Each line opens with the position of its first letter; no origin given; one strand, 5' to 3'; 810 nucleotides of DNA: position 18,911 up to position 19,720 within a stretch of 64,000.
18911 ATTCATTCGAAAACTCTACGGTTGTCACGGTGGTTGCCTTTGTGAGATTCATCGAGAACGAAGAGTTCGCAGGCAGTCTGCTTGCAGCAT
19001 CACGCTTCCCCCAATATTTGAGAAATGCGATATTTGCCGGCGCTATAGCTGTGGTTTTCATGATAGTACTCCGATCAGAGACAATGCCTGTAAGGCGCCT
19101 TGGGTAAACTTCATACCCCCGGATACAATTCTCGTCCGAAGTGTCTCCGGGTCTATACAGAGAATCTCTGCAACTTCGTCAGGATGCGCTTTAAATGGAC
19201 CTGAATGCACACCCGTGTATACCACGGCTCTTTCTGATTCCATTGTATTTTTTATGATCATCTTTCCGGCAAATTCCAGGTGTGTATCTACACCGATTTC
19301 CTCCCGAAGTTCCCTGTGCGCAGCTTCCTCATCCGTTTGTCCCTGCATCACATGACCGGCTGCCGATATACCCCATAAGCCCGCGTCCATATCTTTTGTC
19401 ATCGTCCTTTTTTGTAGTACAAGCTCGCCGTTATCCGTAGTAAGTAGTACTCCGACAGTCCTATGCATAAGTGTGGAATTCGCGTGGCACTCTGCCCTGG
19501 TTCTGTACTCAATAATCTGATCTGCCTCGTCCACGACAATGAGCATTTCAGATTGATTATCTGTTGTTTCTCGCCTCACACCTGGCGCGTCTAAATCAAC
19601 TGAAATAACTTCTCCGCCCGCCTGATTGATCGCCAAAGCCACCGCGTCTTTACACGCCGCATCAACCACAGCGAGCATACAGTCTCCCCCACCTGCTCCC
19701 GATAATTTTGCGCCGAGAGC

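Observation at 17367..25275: Complete archaeal-type mevalonate pathway operon in a bacterium, including a DUF35 scaffold and a kinase-Nudix fusion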

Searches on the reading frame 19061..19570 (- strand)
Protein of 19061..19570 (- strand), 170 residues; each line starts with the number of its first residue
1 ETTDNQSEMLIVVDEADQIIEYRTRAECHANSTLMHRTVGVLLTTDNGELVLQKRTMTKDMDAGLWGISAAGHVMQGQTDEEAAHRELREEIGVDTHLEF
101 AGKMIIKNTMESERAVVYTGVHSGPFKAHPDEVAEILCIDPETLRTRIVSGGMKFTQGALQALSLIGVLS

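Call 17: search_solved_structures(query=window:19061-19570:-, max_evalue=0.01, show_alignments=4)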
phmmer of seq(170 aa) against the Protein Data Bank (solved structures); distinct sequences matched with E-value up to 0.01: 29.
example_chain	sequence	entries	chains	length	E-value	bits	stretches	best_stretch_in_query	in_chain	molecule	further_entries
2fkb_A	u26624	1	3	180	4.7e-13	52.6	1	7-165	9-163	Putative Nudix hydrolase yfcD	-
3hyq_A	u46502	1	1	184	1.8e-09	41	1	8-95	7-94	Isopentenyl-diphosphate Delta-isomerase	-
2pny_A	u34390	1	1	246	1.1e-06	31.9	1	7-81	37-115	Isopentenyl-diphosphate Delta-isomerase 2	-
1q27_A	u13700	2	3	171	1.3e-06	31.7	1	8-151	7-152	Putative Nudix hydrolase DR0079 | Putative Nudix hydrolase DR_0079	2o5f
1hx3_A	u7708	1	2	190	2e-06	31.1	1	27-95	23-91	ISOPENTENYL DIPHOSPHATE DELTA-ISOMERASE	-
1ow2_A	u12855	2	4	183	2e-06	31.1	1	27-95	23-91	ISOPENTENYL-DIPHOSPHATE DELTA-ISOMERASE | ISOPENTENYL DIPHOSPHATE DELTA-ISOMERASE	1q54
1r67_A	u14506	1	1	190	6.4e-06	29.4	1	27-96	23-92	Isopentenyl-diphosphate delta-isomerase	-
1hzt_A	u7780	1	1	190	7.3e-06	29.3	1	27-95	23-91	ISOPENTENYL DIPHOSPHATE DELTA-ISOMERASE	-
2b2k_A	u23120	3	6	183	7.4e-06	29.3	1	27-95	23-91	Isopentenyl-diphosphate delta-isomerase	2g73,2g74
1x83_A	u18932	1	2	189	7.4e-06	29.2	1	27-95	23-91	Isopentenyl-diphosphate delta-isomerase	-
1nfs_A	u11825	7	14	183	7.4e-06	29.2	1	27-95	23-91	ISOPENTENYL-DIPHOSPHATE DELTA-ISOMERASE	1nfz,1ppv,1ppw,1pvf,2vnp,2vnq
1x84_A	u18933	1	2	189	7.4e-06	29.2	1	27-95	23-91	Isopentenyl-diphosphate delta-isomerase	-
1i9a_A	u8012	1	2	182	7.8e-06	29.2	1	27-95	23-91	ISOPENTENYL-DIPHOSPHATE DELTA-ISOMERASE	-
5zrc_A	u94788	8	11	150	5.1e-05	26.5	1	41-116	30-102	Putative mutator protein MutT2/NUDIX hydrolase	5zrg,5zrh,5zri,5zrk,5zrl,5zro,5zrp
1v8i_A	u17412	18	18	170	0.00011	25.5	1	70-159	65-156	ADP-ribose pyrophosphatase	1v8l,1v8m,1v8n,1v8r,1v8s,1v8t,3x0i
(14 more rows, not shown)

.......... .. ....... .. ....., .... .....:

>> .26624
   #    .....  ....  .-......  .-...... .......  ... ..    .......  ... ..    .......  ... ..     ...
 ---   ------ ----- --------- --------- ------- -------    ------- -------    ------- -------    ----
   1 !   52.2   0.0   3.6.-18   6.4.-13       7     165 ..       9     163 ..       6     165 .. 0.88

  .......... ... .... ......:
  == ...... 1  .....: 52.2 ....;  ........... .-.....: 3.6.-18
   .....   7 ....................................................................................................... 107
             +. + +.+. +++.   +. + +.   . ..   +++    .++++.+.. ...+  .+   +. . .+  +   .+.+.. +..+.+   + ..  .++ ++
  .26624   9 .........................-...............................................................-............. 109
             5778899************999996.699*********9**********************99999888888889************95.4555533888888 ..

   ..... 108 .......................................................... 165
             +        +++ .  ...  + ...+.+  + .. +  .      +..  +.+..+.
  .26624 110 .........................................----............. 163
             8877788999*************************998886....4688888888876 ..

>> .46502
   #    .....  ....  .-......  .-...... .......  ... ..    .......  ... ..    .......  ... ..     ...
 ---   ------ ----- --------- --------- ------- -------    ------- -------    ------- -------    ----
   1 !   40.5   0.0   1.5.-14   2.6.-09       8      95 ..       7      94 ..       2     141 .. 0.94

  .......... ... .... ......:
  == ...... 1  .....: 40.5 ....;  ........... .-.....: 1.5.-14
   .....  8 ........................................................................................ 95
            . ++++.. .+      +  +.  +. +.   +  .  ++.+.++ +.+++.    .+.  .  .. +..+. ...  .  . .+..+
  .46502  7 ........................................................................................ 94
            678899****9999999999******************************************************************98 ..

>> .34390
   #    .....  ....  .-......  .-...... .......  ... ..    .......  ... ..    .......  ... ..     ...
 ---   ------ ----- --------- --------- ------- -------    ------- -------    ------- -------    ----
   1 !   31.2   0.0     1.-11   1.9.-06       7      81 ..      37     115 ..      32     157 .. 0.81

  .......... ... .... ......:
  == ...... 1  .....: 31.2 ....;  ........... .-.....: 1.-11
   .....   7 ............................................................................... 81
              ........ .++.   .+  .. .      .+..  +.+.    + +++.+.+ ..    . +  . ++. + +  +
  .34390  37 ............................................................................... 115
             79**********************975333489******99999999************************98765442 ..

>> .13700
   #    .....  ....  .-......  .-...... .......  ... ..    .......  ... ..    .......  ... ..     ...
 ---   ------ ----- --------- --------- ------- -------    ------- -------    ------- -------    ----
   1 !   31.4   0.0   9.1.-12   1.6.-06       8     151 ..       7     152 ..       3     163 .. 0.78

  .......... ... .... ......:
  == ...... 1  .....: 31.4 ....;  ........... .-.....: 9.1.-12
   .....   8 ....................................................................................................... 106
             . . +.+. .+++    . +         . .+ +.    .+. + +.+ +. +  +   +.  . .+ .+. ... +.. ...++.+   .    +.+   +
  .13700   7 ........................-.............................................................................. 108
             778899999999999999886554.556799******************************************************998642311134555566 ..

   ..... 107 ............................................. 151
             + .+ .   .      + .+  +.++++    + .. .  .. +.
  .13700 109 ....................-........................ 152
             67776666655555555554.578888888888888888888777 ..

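Call 21: find_homologous_proteins(query=window:19061-19570:-, max_evalue=0.00001)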
Query window:19061-19570:- (170 aa): 1 proteins with E <= 0.00001 among 59 candidates.
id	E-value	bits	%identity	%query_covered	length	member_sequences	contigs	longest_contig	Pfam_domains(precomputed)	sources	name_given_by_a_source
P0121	2.1e-49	185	55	99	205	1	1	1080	PF00293.35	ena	-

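Call 26: search_protein_representatives(protein=window:19061-19570:-)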
Query: 170 residues. Proteins with E-value up to 0.001 (for the whole library): 5844; up to 1e-10: 1112; up to 1e-30: 15. The best 150 are listed.
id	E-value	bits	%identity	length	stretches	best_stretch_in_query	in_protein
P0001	7.0e-105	363.9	100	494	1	1-170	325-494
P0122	9.8e-47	175.1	51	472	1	2-169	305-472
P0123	2.2e-43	164.2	35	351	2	2-148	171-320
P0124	6.8e-42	159.3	37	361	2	2-150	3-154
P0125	2.9e-41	157.3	34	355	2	1-140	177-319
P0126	2.2e-39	151.2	45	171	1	2-165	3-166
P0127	4.8e-38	146.9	32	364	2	2-159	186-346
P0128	2.5e-36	141.3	45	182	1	2-166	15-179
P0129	3.4e-36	140.8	34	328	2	10-148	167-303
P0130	2.8e-34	134.6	38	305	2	8-158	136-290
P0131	1.6e-32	128.9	42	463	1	3-168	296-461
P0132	1.4e-31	125.8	36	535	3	9-111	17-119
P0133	2.3e-31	125.1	46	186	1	3-134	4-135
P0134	2.3e-31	125.1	33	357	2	6-142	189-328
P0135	1.0e-30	123.0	45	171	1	2-150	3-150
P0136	7.2e-30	120.3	30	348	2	5-156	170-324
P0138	3.1e-29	118.2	42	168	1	2-142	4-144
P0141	1.1e-28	116.4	36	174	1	2-169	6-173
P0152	1.5e-26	109.5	37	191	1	1-160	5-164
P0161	6.8e-25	104.1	35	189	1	1-160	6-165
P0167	5.4e-24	101.2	41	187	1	2-134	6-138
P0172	1.2e-23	100.0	38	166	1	4-166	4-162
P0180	5.1e-23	98.0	39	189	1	1-164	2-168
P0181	5.5e-23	97.9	40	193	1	2-138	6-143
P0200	4.4e-22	95.0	36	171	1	4-164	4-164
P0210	1.2e-21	93.5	36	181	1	4-155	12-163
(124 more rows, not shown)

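Call 31: find_encoding_contigs(protein=P0125, flank=10000, max_places=4)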
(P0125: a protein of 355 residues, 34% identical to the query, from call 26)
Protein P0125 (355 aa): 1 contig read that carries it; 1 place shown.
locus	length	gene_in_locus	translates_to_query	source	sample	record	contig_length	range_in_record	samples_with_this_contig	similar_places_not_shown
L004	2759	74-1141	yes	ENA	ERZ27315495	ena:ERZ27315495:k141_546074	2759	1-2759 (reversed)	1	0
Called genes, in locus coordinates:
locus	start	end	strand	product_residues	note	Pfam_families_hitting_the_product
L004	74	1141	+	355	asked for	PF00293:NUDIX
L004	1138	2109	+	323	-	PF00288:GHMP_kinases_N, PF08544:GHMP_kinases_C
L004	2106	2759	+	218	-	?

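Call 32: find_encoding_contigs(protein=P0123, flank=10000, max_places=3)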
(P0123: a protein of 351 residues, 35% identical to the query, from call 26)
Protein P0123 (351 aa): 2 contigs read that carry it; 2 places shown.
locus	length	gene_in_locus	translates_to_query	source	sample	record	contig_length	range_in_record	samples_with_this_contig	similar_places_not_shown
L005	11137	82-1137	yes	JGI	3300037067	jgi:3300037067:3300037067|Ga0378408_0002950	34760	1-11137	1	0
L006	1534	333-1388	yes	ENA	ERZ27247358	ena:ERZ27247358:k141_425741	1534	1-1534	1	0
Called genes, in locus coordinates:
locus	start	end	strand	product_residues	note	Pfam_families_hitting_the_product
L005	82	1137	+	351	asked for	PF00293:NUDIX, PF14815:NUDIX_4 (faint), PF00293:NUDIX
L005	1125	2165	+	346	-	PF00288:GHMP_kinases_N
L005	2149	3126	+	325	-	PF00288:GHMP_kinases_N, PF08544:GHMP_kinases_C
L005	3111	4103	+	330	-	PF22700:MVD-like_N, PF00288:GHMP_kinases_N (weak), PF18376:MDD_C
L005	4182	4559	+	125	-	PF05635:23S_rRNA_IVP, PF22296:bAvd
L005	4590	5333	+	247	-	PF01255:Prenyltransf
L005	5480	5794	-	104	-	PF22600:MTPAP-like_central (weak), PF01909:NTP_transf_2, PF18765:Polbeta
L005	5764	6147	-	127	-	PF05168:HEPN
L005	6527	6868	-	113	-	PF18895:T4SS_pilin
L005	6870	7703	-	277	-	-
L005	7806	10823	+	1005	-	-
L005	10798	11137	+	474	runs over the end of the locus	-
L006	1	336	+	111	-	?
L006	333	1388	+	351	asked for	PF00293:NUDIX, PF14815:NUDIX_4 (faint), PF00293:NUDIX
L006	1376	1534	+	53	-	?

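Call 33: find_encoding_contigs(protein=P0127, flank=10000, max_places=3)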
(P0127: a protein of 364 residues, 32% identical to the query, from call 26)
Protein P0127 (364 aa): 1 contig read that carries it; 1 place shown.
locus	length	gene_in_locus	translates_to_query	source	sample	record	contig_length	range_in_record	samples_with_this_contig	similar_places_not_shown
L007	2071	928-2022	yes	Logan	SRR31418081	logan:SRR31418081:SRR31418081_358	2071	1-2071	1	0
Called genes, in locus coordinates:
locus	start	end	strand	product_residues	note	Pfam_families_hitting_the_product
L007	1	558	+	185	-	?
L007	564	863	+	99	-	PF01796:OB_ChsH2_C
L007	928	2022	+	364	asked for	PF00293:NUDIX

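Call 34: find_encoding_contigs(protein=P0136, flank=10000, max_places=3)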
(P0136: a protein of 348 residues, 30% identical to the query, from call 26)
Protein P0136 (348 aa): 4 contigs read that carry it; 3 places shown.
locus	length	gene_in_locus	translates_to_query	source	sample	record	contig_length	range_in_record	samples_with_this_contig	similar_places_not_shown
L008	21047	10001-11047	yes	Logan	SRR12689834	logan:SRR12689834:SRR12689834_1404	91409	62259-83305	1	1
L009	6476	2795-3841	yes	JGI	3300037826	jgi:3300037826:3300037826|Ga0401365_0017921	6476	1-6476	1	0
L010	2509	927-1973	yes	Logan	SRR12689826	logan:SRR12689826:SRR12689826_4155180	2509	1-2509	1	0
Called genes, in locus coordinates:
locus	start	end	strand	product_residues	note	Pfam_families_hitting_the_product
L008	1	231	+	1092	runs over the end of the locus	-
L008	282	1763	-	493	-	-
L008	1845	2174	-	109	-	PF18895:T4SS_pilin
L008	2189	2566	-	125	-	PF18895:T4SS_pilin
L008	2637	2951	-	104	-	PF18895:T4SS_pilin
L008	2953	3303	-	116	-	PF18895:T4SS_pilin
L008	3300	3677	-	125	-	PF18895:T4SS_pilin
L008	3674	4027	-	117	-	PF18895:T4SS_pilin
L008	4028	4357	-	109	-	PF18895:T4SS_pilin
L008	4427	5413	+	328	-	PF00348:polyprenyl_synt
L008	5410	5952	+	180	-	PF07638:Sigma70_ECF (faint), PF04542:Sigma70_r2, PF08281:Sigma70_r4_2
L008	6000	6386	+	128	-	-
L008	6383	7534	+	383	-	PF00368:HMG-CoA_red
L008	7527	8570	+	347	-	PF01154:HMG_CoA_synt_N (weak), PF08545:ACP_syn_III (weak), PF08541:ACP_syn_III_C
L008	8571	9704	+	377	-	PF00108:Thiolase_N, PF00109:ketoacyl-synt, PF08545:ACP_syn_III (faint), PF02803:Thiolase_C, PF22691:Thiolase_C_1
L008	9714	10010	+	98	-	-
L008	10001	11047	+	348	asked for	PF00293:NUDIX, PF14815:NUDIX_4 (faint), PF00293:NUDIX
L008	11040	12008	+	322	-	PF00288:GHMP_kinases_N, PF08544:GHMP_kinases_C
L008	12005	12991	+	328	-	PF22700:MVD-like_N, PF00288:GHMP_kinases_N, PF18376:MDD_C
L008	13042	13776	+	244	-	PF01255:Prenyltransf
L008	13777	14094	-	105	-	PF19590:TrbL_3 (weak), PF18895:T4SS_pilin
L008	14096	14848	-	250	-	PF18895:T4SS_pilin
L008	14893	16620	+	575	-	PF08486:SpoIID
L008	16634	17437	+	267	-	-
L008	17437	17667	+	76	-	PF18901:DUF5657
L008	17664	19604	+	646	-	-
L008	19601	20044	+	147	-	PF01668:SmpB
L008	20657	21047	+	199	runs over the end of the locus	PF00156:Pribosyltran (weak)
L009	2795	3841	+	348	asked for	PF00293:NUDIX, PF14815:NUDIX_4 (faint), PF00293:NUDIX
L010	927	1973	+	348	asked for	PF00293:NUDIX, PF14815:NUDIX_4 (faint), PF00293:NUDIX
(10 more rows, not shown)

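Call 43: find_encoding_contigs(protein=P0126, flank=8000, max_places=4)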
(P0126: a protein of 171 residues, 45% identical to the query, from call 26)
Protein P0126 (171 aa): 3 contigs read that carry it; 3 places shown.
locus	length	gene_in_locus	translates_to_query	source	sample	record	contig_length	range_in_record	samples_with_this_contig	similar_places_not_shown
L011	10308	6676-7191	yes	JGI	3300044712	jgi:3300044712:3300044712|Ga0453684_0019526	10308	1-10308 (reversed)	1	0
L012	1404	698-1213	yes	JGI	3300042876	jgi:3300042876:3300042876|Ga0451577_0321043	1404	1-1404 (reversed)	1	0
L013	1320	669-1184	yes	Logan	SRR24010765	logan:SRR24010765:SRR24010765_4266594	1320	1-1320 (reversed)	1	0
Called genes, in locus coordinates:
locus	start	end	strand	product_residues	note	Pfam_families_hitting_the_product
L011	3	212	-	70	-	?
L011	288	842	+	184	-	PF04542:Sigma70_r2, PF08281:Sigma70_r4_2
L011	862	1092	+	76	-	-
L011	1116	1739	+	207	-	PF04893:Yip1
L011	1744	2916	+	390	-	PF00368:HMG-CoA_red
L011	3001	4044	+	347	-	PF00108:Thiolase_N (faint), PF08541:ACP_syn_III_C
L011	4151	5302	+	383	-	PF00108:Thiolase_N, PF22691:Thiolase_C_1, PF02803:Thiolase_C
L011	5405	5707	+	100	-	PF01796:OB_ChsH2_C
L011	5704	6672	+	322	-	PF00288:GHMP_kinases_N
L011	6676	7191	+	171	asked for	PF00293:NUDIX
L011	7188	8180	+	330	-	PF22700:MVD-like_N, PF00288:GHMP_kinases_N (weak), PF18376:MDD_C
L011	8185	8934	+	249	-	PF01255:Prenyltransf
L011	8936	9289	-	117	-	PF18895:T4SS_pilin (weak)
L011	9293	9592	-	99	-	PF18895:T4SS_pilin (weak)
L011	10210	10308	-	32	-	?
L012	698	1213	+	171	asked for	PF00293:NUDIX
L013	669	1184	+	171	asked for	PF00293:NUDIX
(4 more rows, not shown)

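Call 44: find_encoding_contigs(protein=P0128, flank=8000, max_places=4)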
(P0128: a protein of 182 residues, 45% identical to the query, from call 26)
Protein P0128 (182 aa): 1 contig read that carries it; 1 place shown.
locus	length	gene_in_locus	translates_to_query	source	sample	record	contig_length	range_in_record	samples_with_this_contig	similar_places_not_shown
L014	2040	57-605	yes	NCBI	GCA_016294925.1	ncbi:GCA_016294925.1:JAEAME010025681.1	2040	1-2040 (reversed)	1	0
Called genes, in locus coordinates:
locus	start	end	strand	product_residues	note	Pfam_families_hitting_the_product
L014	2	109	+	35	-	?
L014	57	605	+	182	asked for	PF00293:NUDIX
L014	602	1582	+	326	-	PF22700:MVD-like_N, PF00288:GHMP_kinases_N (weak), PF18376:MDD_C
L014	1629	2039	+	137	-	?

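Call 56: find_homologous_proteins(query=P0136, max_evalue=1e-8)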
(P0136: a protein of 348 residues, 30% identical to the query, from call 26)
Query P0136 (348 aa): 2681 proteins with E <= 1e-8 among 5618 candidates; the best 120 are listed.
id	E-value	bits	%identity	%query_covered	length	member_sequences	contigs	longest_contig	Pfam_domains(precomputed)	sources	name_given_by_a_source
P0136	7.9e-234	793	100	100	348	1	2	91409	PF00293.35,PF14815.13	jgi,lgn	jgi:isopentenyl-diphosphate delta-isomerase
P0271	4.0e-88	314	45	100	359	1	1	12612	PF00293.35,PF14815.13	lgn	-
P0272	4.3e-83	298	43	95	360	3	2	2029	PF00293.35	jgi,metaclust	metaclust:\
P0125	2.6e-81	292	41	98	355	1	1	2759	PF00293.35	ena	-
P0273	8.1e-51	192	51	50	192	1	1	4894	PF00293.35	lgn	-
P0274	1.2e-50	191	52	51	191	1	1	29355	PF00293.35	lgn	-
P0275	2.4e-50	190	53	46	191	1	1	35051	PF00293.35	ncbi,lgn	ncbi:MAG: isopentenyl-diphosphate Delta-isomerase [Calditrichia bacterium]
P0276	2.9e-50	190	52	46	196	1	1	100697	PF00293.35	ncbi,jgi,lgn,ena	-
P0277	3.7e-50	189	53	46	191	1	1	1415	PF00293.35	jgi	jgi:isopentenyl-diphosphate delta-isomerase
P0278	4.8e-50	189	52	47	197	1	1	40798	PF00293.35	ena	-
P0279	6.0e-50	189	52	47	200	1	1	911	PF00293.35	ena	-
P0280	1.6e-49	187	51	46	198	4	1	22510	PF00293.35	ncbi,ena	-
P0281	1.7e-49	187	51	47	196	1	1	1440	PF00293.35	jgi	jgi:isopentenyl-diphosphate delta-isomerase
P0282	2.0e-49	187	54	45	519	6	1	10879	PF00348.23,PF00293.35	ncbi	-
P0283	2.0e-49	187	50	47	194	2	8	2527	PF00293.35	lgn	-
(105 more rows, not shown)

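Call 67: predict_structure(alignment_id=A3)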
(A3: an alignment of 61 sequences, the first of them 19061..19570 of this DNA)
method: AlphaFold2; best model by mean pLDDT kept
length: 170 residues; sequences in the alignment: 61
mean_pLDDT: 96.1   pTM: 0.90
mean pLDDT of the five models: 96.1, 96.0, 95.7, 95.5, 95.2
residues with pLDDT >= 90: 159; 70-90: 9; 50-70: 1; < 50: 1
segments of 3 or more residues with pLDDT < 50: none
pLDDT, mean of each block of 10 residues (from residue 1): 82 98 96 98 98 94 95 97 98 98 96 98 97 97 97 97 97
secondary structure, 60 per line:
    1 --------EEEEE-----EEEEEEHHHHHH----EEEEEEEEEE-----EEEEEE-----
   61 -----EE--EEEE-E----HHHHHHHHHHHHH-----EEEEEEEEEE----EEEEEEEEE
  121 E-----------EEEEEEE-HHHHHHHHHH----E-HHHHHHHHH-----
elements in order: E9-13 E19-24 H25-30 E35-44 E50-55 E70-73 H80-92 E98-107 E112-121 E133-139 H141-150 H157-165
